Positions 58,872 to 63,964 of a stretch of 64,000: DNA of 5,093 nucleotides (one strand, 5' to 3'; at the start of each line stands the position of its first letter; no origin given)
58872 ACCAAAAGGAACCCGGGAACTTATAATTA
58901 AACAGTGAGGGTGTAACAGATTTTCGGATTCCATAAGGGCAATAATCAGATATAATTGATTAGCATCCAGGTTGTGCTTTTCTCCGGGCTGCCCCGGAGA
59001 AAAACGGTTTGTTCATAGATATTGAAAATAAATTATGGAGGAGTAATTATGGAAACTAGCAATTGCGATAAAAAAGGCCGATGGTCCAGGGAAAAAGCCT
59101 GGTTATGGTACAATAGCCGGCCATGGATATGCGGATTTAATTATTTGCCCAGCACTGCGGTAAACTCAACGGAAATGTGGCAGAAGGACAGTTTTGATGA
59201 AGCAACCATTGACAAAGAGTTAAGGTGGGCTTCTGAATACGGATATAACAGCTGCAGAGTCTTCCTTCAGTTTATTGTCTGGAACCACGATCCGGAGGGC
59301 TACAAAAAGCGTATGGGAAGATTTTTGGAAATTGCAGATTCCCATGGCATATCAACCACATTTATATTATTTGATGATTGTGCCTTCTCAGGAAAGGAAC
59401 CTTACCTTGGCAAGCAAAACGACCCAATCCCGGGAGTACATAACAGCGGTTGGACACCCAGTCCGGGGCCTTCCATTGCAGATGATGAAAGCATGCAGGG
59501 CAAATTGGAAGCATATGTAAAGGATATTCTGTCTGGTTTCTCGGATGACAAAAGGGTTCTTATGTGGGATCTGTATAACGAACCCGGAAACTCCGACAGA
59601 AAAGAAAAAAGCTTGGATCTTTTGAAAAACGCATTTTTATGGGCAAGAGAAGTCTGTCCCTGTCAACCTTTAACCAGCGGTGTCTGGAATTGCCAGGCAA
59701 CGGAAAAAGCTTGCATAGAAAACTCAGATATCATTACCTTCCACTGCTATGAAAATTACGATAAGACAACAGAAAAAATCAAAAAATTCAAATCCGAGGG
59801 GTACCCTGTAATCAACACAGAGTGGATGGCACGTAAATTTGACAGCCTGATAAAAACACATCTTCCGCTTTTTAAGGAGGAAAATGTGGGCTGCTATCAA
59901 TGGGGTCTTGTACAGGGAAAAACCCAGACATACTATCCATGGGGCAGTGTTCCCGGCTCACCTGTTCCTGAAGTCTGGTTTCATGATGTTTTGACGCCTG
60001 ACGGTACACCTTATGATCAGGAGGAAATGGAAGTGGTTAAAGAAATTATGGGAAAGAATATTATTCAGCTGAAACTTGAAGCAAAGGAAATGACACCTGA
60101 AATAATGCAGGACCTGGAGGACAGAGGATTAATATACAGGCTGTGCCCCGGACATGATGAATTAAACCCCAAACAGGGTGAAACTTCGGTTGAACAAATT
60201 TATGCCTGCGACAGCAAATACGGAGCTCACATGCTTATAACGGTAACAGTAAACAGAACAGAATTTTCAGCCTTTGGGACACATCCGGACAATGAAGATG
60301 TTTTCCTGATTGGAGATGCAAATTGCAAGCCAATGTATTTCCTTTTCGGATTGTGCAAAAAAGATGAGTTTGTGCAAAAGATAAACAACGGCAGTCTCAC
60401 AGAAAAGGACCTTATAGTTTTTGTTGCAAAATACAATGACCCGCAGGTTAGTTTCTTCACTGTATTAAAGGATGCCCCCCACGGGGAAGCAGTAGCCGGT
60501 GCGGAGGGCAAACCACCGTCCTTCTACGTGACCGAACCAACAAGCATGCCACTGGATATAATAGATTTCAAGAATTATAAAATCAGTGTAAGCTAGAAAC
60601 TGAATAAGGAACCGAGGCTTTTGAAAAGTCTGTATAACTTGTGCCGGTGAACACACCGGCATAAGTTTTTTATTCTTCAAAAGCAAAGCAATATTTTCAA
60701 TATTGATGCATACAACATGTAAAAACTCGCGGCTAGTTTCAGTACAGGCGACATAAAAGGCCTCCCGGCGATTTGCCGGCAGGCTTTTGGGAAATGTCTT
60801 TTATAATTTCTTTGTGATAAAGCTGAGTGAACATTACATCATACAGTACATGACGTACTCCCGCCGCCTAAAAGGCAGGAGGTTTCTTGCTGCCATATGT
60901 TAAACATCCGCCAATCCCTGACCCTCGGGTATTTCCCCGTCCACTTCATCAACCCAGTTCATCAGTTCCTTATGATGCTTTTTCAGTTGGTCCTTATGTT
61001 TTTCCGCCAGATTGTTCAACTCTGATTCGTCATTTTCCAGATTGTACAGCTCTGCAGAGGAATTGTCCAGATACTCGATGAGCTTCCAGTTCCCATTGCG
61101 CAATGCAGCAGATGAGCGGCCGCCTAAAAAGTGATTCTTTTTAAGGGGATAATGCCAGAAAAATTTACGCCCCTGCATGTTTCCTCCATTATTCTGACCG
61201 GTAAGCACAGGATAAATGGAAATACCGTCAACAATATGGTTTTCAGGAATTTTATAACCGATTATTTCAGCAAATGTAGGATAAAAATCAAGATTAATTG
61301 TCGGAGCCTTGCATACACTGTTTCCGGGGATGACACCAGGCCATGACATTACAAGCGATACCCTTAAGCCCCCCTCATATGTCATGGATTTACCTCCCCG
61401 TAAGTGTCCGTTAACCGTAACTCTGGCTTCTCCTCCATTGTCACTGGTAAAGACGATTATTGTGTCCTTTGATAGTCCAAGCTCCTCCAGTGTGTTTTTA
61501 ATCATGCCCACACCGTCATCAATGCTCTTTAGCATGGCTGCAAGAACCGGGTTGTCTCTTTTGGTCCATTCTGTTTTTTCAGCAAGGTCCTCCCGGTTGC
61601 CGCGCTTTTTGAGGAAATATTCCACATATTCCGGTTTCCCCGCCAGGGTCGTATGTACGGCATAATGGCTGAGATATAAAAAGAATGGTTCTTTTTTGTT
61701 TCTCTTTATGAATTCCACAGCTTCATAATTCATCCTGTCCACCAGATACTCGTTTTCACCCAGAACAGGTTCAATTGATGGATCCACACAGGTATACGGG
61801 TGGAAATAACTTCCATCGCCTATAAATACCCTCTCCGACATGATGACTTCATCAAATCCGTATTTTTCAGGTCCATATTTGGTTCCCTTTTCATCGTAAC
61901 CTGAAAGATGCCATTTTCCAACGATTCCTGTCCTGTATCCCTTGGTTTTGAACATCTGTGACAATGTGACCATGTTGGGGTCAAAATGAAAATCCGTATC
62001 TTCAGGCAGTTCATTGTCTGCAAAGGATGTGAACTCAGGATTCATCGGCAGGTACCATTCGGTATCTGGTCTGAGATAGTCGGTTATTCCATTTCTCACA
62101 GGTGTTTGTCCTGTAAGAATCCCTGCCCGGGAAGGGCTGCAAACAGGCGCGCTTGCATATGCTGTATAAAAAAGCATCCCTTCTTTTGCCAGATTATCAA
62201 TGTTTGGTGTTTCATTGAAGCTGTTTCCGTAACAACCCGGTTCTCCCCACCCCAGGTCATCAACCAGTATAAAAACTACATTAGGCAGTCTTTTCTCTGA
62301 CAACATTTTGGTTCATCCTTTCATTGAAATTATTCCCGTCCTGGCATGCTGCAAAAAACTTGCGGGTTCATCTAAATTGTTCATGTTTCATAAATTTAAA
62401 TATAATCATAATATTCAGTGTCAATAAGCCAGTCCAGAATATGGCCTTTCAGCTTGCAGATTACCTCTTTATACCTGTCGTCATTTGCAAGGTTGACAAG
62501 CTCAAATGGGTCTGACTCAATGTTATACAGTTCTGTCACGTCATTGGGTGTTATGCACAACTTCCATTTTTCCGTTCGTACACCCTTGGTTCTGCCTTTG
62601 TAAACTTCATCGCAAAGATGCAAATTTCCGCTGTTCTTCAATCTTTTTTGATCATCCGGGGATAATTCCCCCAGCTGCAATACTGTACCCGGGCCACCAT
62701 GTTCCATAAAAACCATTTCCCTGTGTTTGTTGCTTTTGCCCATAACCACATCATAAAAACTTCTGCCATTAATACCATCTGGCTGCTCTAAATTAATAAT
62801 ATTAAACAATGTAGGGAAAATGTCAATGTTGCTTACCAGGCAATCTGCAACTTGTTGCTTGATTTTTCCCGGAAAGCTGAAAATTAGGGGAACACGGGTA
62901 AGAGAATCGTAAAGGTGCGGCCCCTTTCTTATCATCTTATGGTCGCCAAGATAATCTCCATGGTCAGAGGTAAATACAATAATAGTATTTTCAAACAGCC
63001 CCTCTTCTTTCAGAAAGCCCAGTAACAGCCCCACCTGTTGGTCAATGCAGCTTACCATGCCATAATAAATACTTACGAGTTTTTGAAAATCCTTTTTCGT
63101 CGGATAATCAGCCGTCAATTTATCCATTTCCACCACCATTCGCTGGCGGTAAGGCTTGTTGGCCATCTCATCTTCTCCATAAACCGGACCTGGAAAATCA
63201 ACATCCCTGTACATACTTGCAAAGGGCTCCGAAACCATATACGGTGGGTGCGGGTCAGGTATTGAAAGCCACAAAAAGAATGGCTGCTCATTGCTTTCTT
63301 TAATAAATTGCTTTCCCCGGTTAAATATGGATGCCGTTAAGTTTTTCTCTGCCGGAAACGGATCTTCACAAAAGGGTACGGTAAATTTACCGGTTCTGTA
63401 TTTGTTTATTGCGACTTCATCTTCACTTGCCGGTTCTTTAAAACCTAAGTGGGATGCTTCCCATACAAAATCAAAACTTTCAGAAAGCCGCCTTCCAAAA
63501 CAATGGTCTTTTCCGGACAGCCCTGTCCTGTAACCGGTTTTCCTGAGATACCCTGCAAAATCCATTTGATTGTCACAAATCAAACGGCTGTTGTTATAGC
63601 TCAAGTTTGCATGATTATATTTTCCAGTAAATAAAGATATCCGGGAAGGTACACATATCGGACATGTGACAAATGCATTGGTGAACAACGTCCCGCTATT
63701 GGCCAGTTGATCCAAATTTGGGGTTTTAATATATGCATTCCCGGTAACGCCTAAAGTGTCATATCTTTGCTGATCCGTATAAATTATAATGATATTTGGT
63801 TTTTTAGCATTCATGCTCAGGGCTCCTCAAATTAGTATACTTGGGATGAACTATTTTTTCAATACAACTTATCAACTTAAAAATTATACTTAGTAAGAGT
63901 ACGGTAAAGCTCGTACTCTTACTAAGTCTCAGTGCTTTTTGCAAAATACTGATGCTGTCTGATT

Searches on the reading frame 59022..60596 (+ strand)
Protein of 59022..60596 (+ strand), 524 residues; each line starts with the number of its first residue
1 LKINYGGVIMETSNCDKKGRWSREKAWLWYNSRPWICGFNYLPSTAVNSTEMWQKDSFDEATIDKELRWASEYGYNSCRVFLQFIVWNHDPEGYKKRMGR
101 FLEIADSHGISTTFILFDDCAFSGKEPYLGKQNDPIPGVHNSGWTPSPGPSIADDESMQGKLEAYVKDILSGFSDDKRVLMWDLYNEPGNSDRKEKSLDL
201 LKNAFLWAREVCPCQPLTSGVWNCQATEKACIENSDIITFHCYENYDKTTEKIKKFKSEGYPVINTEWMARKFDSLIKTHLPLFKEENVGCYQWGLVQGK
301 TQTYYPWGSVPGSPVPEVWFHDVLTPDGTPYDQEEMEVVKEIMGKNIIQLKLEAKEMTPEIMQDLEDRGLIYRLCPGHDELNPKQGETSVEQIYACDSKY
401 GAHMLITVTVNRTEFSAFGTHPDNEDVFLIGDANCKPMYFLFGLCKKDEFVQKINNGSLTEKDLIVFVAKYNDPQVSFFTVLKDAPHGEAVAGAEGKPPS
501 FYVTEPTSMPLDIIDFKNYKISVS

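Call 5: search_protein_families(library=pfam, proteins=[window:59022-60596:+], max_evalue=0.01)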
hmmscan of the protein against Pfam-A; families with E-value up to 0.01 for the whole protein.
window:59022-60596:+ (524 aa): 1 family
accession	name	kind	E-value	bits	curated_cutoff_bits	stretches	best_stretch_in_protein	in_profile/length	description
PF00150.24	Cellulase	-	1.8e-07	31.4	23.5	1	139-292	82-264/272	Cellulase (glycosyl hydrolase family 5)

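Call 10: search_protein_families(library=ncbifam, proteins=[window:59022-60596:+], max_evalue=0.1)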
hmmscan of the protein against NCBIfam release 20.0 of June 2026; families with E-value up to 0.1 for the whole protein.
window:59022-60596:+ (524 aa): 0 families

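Call 50: search_solved_structures(query=window:59022-60596:+, max_evalue=1)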
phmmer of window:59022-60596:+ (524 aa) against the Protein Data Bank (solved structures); distinct sequences matched with E-value up to 1: 1.
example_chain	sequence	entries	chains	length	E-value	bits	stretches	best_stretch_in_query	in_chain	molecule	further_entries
3ryt_A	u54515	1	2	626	0.21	13.4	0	425-488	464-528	Plexin-A1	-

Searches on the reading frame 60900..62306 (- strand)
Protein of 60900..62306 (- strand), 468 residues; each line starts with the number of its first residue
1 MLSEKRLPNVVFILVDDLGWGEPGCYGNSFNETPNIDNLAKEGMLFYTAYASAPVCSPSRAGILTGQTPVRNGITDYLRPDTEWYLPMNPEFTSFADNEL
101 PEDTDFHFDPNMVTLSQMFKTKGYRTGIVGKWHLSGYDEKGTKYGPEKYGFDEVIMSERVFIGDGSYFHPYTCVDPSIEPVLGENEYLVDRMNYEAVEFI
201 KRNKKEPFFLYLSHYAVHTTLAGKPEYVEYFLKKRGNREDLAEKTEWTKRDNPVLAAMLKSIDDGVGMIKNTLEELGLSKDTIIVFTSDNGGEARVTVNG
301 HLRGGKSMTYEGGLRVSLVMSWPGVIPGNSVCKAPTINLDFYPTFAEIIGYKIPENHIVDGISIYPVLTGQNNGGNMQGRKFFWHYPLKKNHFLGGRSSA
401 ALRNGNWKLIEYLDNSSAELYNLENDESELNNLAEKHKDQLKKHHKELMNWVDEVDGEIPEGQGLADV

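Call 5: search_protein_families(library=pfam, proteins=[window:60900-62306:-], max_evalue=0.01)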
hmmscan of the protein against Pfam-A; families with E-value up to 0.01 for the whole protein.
window:60900-62306:- (468 aa): 3 families
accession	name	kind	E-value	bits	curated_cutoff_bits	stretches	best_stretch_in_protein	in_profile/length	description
PF00884.28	Sulfatase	-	4.8e-54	184.1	25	1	8-350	1-300/301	Sulfatase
PF16347.10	SGSH_C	-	7.4e-18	65.6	29.3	1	306-446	8-145/154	N-sulphoglucosamine sulphohydrolase, C-terminal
PF01663.27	Phosphodiest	-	1.2e-07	32.1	23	1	28-292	15-221/342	Type I phosphodiesterase / nucleotide pyrophosphatase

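Call 10: search_protein_families(library=ncbifam, proteins=[window:60900-62306:-], max_evalue=0.1)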
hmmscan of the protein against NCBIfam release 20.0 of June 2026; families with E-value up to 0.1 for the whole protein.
window:60900-62306:- (468 aa): 5 families
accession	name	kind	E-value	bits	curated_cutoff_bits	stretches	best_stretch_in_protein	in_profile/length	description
NF010322.0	PRK13759.1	equivalog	5e-47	160.5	481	2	253-457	268-462/486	arylsulfatase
TIGR03417.1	chol_sulfatase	equivalog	3.2e-33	115.4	433.45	2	259-445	259-433/500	choline-sulfatase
NF052527.1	Mn_arylsulf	exception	1.6e-25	90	850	2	255-450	264-450/479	manganese-dependent arylsulfatase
NF045661.1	HdlasePehA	equivalog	1e-24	87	900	2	229-451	260-484/506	phosphoric/sulfuric ester hydrolase PehA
NF038282.1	LapC_YejM_PbgA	exception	0.026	12.8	825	1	251-325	410-478/584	LPS biosynthesis-modulating metalloenzyme YejM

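Call 51: search_solved_structures(query=window:60900-62306:-, max_evalue=1e-20)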
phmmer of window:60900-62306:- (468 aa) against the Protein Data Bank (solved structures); distinct sequences matched with E-value up to 1e-20: 58.
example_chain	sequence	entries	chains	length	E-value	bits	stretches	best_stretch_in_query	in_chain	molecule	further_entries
7stt_A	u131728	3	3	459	5e-118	398.3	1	5-461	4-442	N-acetylgalactosamine-6-sulfatase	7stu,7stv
9fo1_A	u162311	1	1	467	9.6e-92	311.6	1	9-460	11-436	k-carrageenan sulfatase S1_16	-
6ust_A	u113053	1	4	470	1.1e-80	275.2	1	8-461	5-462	N-acetylgalactosamine 6-sulfate sulfatase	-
7oza_AAA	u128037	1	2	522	1.4e-58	202.2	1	6-461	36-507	Putative secreted sulfatase ydeN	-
6prm_A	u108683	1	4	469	7.6e-58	199.8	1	7-452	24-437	exo-4S-kappa carrageenan S1 sulfatase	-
6psm_A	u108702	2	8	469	1.7e-56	195.3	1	7-452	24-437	exo-4S-kappa carrageenan S1 sulfatase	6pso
6uss_A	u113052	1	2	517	1.7e-55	192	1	7-461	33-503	Sulfatase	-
6bia_A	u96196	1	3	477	1.8e-53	185.4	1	183-452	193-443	Sulfatase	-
8eg3_A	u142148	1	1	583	7.7e-53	183.3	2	160-386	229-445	Steryl-sulfatase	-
1p49_A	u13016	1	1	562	8.1e-53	183.2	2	160-386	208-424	STERYL-SULFATASE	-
3ed4_A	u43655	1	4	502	1.9e-51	178.7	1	3-458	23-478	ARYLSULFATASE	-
6b0k_A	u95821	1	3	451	2.2e-51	178.5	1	7-452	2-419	Iota-carrageenan sulfatase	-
6b0j_A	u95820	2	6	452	2.6e-51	178.3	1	182-452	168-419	Iota-carrageenan sulfatase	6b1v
7ana_AAA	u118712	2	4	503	8.4e-50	173.3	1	175-446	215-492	N-acetylgalactosamine-6-sulfatase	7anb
7an1_AAA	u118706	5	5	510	2e-49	172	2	6-154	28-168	Arylsulfatase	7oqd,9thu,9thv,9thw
6hr5_A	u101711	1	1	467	6e-26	94.6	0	257-440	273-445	Alpha-L-rhamnosidase/sulfatase (GH78)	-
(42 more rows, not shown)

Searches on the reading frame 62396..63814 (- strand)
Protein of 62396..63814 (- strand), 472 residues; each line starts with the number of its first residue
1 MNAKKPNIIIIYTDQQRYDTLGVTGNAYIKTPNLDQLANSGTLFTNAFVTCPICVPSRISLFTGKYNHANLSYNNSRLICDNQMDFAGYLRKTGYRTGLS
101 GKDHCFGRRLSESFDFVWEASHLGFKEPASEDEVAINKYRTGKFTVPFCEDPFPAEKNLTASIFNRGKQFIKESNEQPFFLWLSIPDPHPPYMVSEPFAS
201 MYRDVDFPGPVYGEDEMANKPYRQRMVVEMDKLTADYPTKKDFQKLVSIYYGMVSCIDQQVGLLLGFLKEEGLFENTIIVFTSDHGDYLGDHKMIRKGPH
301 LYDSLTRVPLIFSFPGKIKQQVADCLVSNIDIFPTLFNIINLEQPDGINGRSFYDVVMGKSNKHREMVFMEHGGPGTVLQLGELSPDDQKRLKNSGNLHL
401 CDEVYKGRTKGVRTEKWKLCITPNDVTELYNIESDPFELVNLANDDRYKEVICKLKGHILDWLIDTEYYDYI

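Call 5: search_protein_families(library=pfam, proteins=[window:62396-63814:-], max_evalue=0.01)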
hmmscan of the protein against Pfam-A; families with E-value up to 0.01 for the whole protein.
window:62396-63814:- (472 aa): 4 families
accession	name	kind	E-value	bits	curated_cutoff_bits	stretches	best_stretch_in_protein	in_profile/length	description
PF00884.28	Sulfatase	-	8.5e-53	180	25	1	6-339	1-298/301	Sulfatase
PF16347.10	SGSH_C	-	1.5e-19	71.1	29.3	2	300-371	10-83/154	N-sulphoglucosamine sulphohydrolase, C-terminal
PF01663.27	Phosphodiest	-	1.4e-07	31.9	23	1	9-286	2-220/342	Type I phosphodiesterase / nucleotide pyrophosphatase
PF02995.22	DUF229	-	1.3e-05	24.6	25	1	250-321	306-374/496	Protein of unknown function (DUF229)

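Call 10: search_protein_families(library=ncbifam, proteins=[window:62396-63814:-], max_evalue=0.1)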
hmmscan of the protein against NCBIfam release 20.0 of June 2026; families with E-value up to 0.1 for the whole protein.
window:62396-63814:- (472 aa): 10 families
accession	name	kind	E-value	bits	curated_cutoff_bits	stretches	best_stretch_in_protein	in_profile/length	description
NF010322.0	PRK13759.1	equivalog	1.4e-78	264.6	481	2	163-464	185-458/486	arylsulfatase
TIGR03417.1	chol_sulfatase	equivalog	6.7e-65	219.9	433.45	3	171-378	177-383/500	choline-sulfatase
NF045661.1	HdlasePehA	equivalog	8.9e-53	179.6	900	2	116-464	140-486/506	phosphoric/sulfuric ester hydrolase PehA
NF052527.1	Mn_arylsulf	exception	2.5e-48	165.2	850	3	165-373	185-391/479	manganese-dependent arylsulfatase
NF053595.1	LptchSynLtaSGpos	equivalog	1.8e-08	33.4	970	1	229-369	409-550/626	lipoteichoic acid synthase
NF038282.1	LapC_YejM_PbgA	exception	2.4e-07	29.5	825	1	246-338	410-498/584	LPS biosynthesis-modulating metalloenzyme YejM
TIGR01307.1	pgm_bpd_ind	equivalog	0.00064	18.3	330.65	1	254-352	411-502/504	2,3-bisphosphoglycerate-independent phosphoglycerate mutase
NF008619.0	PRK11598.1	equivalog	0.049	12.1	660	1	242-312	413-486/546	phosphoethanolamine transferase EptA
NF028537.1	P_eth_NH2_trans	domain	0.057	11.9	500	1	244-342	407-514/527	phosphoethanolamine--lipid A transferase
NF009027.0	PRK12363.1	equivalog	0.063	11.9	572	0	253-353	360-455/703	phosphoglycerol transferase I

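Call 52: search_solved_structures(query=window:62396-63814:-, max_evalue=1e-20)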
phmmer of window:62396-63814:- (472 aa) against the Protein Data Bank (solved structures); distinct sequences matched with E-value up to 1e-20: 56.
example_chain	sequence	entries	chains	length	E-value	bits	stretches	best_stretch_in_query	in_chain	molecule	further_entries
7oz8_AAA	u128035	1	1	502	2.4e-51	178.3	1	173-373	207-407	Choline-sulfatase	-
6pt4_B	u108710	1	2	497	2.3e-50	175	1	3-356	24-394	exo-2S-iota carrageenan S1 sulfatase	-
6ptk_A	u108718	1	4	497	3.5e-49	171.1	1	3-356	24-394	exo-2S-iota carrageenan S1 sulfatase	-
6pt6_B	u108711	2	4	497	5.3e-49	170.5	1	3-356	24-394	exo-2S-iota carrageenan S1 sulfatase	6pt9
6hr5_A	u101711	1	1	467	2.7e-47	164.9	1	3-372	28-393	Alpha-L-rhamnosidase/sulfatase (GH78)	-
4upi_A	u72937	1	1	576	4.8e-44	154.2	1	153-372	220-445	SULFATASE FAMILY PROTEIN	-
9ihk_D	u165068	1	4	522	2.8e-43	151.6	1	3-349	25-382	Sulfatase_S1_30A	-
4upl_A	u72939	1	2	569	3e-41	145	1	157-462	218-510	SULFATASE FAMILY PROTEIN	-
7p24_AAA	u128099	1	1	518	1.2e-39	139.7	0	4-115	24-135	Mucin-desulfating sulfatase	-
4uph_A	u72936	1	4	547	6.8e-39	137.2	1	156-449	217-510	SULFATASE (SULFURIC ESTER HYDROLASE) PROTEIN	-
9s03_A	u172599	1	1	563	2.7e-38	135.2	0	3-210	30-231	Putative sulfatase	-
5g2v_A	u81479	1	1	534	1.6e-37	132.7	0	242-358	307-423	N-ACETYLGLUCOSAMINE-6-SULFATASE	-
2w8s_A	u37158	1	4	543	2.1e-37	132.3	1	116-362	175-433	PHOSPHONATE MONOESTER HYDROLASE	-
6fny_A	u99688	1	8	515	2.6e-37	132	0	173-373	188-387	Choline-sulfatase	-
9koq_A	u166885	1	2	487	8.1e-37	130.4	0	153-372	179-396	Sulfatase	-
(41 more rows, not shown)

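Call 70: find_encoding_contigs(protein=window:62396-63814:-, flank=10000, max_places=4)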
Protein window:62396-63814:- (472 aa): 2 contigs read that carry it; 2 places shown.
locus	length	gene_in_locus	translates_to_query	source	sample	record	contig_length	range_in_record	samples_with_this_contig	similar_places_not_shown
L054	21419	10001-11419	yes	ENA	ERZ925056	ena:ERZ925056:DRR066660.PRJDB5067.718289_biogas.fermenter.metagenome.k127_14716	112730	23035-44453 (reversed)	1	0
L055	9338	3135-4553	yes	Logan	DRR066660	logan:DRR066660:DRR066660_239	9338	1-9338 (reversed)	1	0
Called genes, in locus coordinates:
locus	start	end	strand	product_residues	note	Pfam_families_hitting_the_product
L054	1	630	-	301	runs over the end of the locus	PF01022:HTH_5, PF12840:HTH_20 (weak)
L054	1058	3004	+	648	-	PF16334:DUF4964, PF17168:DUF5127, PF16335:GtaA_6_Hairpin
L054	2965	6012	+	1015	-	PF00072:Response_reg, PF00165:HTH_AraC (weak), PF12833:HTH_18, PF00165:HTH_AraC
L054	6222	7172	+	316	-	PF00528:BPD_transp_1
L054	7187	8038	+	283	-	PF00528:BPD_transp_1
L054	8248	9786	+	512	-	PF01547:SBP_bac_1, PF13416:SBP_bac_8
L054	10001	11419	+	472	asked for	PF00884:Sulfatase, PF01663:Phosphodiest (weak), PF02995:DUF229 (faint), PF16347:SGSH_C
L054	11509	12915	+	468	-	PF00884:Sulfatase, PF01663:Phosphodiest (weak), PF16347:SGSH_C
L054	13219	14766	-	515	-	PF00150:Cellulase (weak)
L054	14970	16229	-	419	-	PF01208:URO-D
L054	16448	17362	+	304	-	PF02311:AraC_binding, PF00165:HTH_AraC, PF12833:HTH_18, PF00165:HTH_AraC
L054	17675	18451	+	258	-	PF01138:RNase_PH, PF03725:RNase_PH_C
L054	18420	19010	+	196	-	PF01725:Ham1p_like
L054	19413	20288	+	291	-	-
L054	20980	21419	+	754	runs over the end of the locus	PF12833:HTH_18, PF00165:HTH_AraC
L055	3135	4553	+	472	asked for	PF00884:Sulfatase, PF01663:Phosphodiest (weak), PF02995:DUF229 (faint), PF16347:SGSH_C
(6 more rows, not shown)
